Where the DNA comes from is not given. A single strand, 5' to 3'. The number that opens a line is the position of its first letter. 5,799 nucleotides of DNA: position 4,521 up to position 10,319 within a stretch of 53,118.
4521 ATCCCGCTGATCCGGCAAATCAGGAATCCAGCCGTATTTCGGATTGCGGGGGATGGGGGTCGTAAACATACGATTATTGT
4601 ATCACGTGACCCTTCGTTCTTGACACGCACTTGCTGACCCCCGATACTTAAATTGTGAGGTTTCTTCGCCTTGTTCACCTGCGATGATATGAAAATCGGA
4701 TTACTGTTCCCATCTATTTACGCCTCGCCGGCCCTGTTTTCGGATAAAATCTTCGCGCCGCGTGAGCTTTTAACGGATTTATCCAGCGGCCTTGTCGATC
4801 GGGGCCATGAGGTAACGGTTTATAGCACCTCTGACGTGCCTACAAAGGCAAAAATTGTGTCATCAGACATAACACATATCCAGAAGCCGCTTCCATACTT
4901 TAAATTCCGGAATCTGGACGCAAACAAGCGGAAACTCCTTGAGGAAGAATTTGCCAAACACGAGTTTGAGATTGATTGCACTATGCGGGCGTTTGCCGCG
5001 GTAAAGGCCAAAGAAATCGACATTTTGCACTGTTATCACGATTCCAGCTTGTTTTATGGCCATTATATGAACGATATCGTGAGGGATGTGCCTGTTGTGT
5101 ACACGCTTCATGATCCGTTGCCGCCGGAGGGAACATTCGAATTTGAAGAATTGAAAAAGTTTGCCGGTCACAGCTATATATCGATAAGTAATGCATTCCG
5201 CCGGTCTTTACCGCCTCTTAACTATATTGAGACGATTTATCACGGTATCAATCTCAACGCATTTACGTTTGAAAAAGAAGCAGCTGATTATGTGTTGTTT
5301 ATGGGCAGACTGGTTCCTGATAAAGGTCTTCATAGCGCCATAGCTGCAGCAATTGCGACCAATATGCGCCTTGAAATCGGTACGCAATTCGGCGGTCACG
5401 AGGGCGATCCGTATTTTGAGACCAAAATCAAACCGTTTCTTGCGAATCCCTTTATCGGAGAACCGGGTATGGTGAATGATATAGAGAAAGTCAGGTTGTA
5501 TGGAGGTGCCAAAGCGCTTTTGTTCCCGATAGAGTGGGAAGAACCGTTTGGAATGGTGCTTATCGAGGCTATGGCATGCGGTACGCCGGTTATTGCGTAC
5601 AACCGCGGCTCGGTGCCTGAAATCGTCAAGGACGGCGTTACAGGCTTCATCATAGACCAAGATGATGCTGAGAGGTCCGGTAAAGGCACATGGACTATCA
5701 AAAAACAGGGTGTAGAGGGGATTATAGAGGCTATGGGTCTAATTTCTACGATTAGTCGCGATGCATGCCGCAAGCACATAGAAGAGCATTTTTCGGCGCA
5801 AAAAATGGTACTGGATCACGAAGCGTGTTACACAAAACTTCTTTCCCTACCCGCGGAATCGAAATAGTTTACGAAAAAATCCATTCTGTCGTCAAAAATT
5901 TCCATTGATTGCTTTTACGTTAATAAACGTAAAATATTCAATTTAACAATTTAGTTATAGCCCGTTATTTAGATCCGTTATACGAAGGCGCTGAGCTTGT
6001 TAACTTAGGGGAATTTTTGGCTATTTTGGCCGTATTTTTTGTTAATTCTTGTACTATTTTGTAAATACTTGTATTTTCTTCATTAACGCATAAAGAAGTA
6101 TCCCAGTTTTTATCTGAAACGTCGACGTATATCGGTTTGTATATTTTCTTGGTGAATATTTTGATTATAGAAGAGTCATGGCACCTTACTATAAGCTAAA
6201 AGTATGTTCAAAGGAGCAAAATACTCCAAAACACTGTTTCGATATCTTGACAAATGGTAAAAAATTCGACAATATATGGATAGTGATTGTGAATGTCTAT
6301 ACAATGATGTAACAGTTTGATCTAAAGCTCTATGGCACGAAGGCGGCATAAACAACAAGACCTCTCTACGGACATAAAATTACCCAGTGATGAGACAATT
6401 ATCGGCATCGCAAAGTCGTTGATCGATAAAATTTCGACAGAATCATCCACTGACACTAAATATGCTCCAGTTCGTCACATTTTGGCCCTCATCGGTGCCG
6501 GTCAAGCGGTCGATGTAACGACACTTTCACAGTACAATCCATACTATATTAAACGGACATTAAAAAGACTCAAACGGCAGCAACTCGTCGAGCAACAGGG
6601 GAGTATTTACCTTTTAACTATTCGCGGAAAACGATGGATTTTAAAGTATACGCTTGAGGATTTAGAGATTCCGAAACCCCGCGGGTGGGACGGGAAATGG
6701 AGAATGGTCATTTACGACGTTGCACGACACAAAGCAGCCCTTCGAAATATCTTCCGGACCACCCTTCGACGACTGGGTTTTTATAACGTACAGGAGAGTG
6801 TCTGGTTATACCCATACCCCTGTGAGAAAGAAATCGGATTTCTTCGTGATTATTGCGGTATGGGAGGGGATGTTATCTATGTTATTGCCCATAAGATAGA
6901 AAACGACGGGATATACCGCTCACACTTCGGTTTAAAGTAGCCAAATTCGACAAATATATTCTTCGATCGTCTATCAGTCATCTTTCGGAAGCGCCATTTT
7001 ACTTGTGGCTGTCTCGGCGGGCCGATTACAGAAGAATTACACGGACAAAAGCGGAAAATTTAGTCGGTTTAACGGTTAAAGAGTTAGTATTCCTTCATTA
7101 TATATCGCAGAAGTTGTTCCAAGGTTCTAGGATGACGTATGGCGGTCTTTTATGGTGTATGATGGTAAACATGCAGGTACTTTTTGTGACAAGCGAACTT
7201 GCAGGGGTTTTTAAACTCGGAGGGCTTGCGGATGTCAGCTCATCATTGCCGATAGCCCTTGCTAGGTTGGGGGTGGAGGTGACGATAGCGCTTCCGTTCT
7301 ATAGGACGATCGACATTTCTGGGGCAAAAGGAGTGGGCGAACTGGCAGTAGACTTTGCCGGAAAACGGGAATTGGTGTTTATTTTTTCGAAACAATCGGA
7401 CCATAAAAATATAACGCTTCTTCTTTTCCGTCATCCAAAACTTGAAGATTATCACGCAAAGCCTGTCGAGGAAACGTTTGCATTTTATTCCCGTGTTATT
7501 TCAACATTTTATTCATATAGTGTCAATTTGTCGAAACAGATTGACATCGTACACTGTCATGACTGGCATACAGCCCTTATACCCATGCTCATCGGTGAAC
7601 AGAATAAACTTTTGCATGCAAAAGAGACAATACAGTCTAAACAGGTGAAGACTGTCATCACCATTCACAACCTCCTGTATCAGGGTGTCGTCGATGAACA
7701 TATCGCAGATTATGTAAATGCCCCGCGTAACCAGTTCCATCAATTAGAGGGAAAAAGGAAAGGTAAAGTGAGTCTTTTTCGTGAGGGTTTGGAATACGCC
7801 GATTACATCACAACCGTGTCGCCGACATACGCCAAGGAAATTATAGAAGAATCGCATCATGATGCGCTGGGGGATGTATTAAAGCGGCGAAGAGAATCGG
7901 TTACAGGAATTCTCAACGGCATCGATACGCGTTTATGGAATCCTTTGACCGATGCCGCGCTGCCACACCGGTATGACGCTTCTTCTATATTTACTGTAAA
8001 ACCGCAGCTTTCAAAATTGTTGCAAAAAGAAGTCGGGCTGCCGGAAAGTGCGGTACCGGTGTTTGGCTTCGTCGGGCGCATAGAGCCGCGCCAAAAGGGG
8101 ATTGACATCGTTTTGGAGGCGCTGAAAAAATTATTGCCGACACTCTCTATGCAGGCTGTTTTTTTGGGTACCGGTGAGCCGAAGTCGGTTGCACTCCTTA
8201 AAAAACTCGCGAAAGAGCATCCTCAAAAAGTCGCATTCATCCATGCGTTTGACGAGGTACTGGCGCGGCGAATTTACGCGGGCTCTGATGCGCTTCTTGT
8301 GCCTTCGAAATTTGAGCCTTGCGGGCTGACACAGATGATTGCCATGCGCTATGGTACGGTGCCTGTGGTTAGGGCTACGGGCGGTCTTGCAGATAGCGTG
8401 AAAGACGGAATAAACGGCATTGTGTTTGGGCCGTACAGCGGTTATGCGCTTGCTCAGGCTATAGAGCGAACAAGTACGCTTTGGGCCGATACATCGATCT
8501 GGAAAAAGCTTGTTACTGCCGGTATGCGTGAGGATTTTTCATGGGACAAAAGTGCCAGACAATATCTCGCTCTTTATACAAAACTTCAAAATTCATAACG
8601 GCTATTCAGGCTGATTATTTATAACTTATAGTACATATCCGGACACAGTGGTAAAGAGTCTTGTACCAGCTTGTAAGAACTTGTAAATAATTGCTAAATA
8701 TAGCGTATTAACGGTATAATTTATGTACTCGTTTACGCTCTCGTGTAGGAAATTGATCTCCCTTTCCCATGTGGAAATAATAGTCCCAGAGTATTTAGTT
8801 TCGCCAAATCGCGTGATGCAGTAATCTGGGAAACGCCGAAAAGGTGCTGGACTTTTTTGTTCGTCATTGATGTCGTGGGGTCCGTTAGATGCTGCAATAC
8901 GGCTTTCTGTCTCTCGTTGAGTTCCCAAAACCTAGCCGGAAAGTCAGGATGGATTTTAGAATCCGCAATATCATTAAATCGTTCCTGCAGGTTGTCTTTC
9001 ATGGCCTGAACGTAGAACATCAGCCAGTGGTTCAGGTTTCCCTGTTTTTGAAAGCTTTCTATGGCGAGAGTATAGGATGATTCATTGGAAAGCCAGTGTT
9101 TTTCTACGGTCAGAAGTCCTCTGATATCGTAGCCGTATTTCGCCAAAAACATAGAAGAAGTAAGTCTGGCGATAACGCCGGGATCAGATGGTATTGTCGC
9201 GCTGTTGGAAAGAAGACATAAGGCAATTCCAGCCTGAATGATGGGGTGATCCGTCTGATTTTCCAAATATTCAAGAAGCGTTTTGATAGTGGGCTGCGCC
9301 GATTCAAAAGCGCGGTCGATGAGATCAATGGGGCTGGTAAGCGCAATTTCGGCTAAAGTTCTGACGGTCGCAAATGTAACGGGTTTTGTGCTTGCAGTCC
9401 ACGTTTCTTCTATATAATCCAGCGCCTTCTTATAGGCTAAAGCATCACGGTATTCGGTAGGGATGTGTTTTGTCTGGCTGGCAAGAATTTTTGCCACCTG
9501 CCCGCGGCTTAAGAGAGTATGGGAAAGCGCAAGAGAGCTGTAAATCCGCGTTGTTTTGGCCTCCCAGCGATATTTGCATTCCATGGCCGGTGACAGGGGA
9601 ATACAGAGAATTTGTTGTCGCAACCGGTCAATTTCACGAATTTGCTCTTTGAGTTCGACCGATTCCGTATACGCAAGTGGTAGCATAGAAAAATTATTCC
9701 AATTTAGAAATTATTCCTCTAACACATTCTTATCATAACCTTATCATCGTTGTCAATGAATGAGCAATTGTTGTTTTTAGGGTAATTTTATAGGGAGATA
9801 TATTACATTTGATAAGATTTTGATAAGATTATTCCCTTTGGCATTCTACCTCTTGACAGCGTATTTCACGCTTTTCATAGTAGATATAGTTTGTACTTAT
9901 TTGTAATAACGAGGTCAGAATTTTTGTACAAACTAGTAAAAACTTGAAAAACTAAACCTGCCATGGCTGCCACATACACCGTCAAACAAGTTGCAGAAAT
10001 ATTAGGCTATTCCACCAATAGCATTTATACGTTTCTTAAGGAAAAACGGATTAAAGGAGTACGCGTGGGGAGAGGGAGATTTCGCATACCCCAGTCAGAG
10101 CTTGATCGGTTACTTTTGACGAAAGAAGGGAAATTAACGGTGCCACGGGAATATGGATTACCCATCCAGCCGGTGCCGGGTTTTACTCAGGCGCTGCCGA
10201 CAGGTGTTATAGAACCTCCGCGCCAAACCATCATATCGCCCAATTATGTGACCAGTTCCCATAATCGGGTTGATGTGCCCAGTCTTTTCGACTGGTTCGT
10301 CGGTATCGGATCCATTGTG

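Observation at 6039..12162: Four 10-bp-phased TTGTA(C/A) arrays clustered around a membrane-bound Xis/BldC-type HTH gene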

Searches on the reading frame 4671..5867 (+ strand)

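Call 5: search_protein_families(library=pfam, proteins=[window:4671-5867:+], max_evalue=0.01)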
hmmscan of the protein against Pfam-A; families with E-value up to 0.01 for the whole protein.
window:4671-5867:+ (398 aa): 4 families
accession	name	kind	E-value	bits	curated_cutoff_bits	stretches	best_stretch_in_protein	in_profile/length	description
PF00534.26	Glycos_transf_1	-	3.2e-25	89.1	26.4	1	202-336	12-148/172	Glycosyl transferases group 1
PF13692.12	Glyco_trans_1_4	-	2e-18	67.5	27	1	207-334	3-130/142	Glycosyl transferases group 1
PF13439.12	Glyco_transf_4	-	4.2e-11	43.6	28.5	1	34-196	8-169/170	Glycosyltransferase Family 4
PF13579.12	Glyco_trans_4_4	-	0.00019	22.2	29.7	1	35-154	8-109/158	Glycosyl transferase 4-like domain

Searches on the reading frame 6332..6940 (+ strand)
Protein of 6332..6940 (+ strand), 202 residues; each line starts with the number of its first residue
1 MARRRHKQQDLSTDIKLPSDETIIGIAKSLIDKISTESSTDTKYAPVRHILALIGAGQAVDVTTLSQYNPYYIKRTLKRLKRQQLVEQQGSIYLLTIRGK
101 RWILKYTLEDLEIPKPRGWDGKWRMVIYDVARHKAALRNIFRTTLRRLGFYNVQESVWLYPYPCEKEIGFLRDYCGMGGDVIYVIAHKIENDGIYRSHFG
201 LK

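Call 5: search_protein_families(library=pfam, proteins=[window:6332-6940:+], max_evalue=0.01)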
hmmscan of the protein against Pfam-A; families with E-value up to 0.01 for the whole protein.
window:6332-6940:+ (202 aa): 2 families
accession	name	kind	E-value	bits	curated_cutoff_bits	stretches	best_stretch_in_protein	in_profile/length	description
PF20803.2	PaaX_M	-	1.4e-17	64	24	1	117-188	2-73/83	PaaX protein central Cas2-like domain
PF09827.14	CRISPR_Cas2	-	8.5e-05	23.1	23.8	1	123-159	2-35/74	CRISPR associated protein Cas2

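Call 36: search_protein_families(library=ncbifam, proteins=[window:6332-6940:+], max_evalue=1)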
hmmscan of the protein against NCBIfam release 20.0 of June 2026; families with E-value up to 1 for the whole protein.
window:6332-6940:+ (202 aa): 2 families
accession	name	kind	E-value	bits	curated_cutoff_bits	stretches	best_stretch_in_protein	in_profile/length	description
TIGR02277.1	PaaX_trns_reg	equivalog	5.3e-06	26.2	264.55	1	74-168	38-133/279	phenylacetic acid degradation operon negative regulatory protein PaaX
TIGR01573.1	cas2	equivalog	0.00022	21.4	24.5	1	124-158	3-38/96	CRISPR-associated endonuclease Cas2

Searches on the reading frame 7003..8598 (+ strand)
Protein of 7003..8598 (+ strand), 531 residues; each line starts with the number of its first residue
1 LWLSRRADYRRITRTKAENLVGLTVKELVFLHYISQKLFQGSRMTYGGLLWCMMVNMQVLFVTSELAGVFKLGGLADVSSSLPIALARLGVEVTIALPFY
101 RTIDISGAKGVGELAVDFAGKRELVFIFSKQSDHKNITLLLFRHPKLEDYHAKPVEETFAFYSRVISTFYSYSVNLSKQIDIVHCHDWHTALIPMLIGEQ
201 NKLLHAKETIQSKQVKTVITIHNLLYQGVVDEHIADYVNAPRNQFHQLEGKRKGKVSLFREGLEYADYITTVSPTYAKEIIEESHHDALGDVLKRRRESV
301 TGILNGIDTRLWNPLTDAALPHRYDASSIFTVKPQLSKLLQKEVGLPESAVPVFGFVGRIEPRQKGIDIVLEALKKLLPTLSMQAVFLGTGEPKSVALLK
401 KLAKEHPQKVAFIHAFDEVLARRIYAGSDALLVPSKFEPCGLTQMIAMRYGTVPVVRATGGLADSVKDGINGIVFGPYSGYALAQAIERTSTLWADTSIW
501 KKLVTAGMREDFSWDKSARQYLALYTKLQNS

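Call 5: search_protein_families(library=pfam, proteins=[window:7003-8598:+], max_evalue=0.01)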
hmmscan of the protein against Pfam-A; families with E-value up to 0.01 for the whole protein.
window:7003-8598:+ (531 aa): 6 families
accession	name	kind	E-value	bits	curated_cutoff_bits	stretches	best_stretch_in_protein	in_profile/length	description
PF08323.17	Glyco_transf_5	-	6.9e-51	173.7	22.7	1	58-294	1-238/239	Starch synthase catalytic domain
PF00534.26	Glycos_transf_1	-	2.9e-20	73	26.4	1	350-490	14-155/172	Glycosyl transferases group 1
PF13692.12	Glyco_trans_1_4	-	1.4e-19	71.2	27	1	352-489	2-138/142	Glycosyl transferases group 1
PF13439.12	Glyco_transf_4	-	2.9e-08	34.4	28.5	1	163-283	62-151/170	Glycosyltransferase Family 4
PF13579.12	Glyco_trans_4_4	-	5.5e-05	24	29.7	1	74-282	2-144/158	Glycosyl transferase 4-like domain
PF20706.3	GT4-conflict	-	8.6e-05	22.1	26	0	328-469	173-323/385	Family 4 Glycosyltransferase in conflict systems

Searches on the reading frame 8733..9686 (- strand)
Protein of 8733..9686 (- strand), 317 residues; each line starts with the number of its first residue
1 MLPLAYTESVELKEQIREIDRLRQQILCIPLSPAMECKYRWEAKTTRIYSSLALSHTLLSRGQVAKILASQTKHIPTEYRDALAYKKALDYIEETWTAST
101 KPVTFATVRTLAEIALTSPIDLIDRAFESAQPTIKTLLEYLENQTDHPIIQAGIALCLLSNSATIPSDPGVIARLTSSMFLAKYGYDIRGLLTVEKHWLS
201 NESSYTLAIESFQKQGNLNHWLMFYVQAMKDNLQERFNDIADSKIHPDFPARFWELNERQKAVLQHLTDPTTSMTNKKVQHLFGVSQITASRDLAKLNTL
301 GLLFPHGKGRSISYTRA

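Call 5: search_protein_families(library=pfam, proteins=[window:8733-9686:-], max_evalue=0.01)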
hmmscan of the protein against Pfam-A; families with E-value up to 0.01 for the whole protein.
window:8733-9686:- (317 aa): 1 family
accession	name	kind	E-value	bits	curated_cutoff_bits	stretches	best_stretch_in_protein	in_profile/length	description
PF08220.18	HTH_DeoR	-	0.0002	21.5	21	1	259-303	1-44/57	DeoR-like helix-turn-helix domain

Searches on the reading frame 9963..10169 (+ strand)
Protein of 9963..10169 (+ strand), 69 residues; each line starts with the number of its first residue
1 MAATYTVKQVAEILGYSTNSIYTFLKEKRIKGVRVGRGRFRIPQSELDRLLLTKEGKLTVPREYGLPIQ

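Call 32: search_solved_structures(query=window:9963-10169:+, max_evalue=10, show_alignments=3)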
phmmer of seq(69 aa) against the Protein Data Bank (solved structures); distinct sequences matched with E-value up to 10: 4.
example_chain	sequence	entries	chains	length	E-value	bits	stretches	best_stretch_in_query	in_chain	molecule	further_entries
8vd6_A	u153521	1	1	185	3e-07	33.9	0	6-33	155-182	CAP REPEAT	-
4j2n_A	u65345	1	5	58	0.0059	20.4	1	5-51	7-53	Gp37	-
8ga7_A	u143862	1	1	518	0.16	15.8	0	8-42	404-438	THR5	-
7v2s_A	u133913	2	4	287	1.6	12.7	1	17-50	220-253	Methyltranfer_dom domain-containing protein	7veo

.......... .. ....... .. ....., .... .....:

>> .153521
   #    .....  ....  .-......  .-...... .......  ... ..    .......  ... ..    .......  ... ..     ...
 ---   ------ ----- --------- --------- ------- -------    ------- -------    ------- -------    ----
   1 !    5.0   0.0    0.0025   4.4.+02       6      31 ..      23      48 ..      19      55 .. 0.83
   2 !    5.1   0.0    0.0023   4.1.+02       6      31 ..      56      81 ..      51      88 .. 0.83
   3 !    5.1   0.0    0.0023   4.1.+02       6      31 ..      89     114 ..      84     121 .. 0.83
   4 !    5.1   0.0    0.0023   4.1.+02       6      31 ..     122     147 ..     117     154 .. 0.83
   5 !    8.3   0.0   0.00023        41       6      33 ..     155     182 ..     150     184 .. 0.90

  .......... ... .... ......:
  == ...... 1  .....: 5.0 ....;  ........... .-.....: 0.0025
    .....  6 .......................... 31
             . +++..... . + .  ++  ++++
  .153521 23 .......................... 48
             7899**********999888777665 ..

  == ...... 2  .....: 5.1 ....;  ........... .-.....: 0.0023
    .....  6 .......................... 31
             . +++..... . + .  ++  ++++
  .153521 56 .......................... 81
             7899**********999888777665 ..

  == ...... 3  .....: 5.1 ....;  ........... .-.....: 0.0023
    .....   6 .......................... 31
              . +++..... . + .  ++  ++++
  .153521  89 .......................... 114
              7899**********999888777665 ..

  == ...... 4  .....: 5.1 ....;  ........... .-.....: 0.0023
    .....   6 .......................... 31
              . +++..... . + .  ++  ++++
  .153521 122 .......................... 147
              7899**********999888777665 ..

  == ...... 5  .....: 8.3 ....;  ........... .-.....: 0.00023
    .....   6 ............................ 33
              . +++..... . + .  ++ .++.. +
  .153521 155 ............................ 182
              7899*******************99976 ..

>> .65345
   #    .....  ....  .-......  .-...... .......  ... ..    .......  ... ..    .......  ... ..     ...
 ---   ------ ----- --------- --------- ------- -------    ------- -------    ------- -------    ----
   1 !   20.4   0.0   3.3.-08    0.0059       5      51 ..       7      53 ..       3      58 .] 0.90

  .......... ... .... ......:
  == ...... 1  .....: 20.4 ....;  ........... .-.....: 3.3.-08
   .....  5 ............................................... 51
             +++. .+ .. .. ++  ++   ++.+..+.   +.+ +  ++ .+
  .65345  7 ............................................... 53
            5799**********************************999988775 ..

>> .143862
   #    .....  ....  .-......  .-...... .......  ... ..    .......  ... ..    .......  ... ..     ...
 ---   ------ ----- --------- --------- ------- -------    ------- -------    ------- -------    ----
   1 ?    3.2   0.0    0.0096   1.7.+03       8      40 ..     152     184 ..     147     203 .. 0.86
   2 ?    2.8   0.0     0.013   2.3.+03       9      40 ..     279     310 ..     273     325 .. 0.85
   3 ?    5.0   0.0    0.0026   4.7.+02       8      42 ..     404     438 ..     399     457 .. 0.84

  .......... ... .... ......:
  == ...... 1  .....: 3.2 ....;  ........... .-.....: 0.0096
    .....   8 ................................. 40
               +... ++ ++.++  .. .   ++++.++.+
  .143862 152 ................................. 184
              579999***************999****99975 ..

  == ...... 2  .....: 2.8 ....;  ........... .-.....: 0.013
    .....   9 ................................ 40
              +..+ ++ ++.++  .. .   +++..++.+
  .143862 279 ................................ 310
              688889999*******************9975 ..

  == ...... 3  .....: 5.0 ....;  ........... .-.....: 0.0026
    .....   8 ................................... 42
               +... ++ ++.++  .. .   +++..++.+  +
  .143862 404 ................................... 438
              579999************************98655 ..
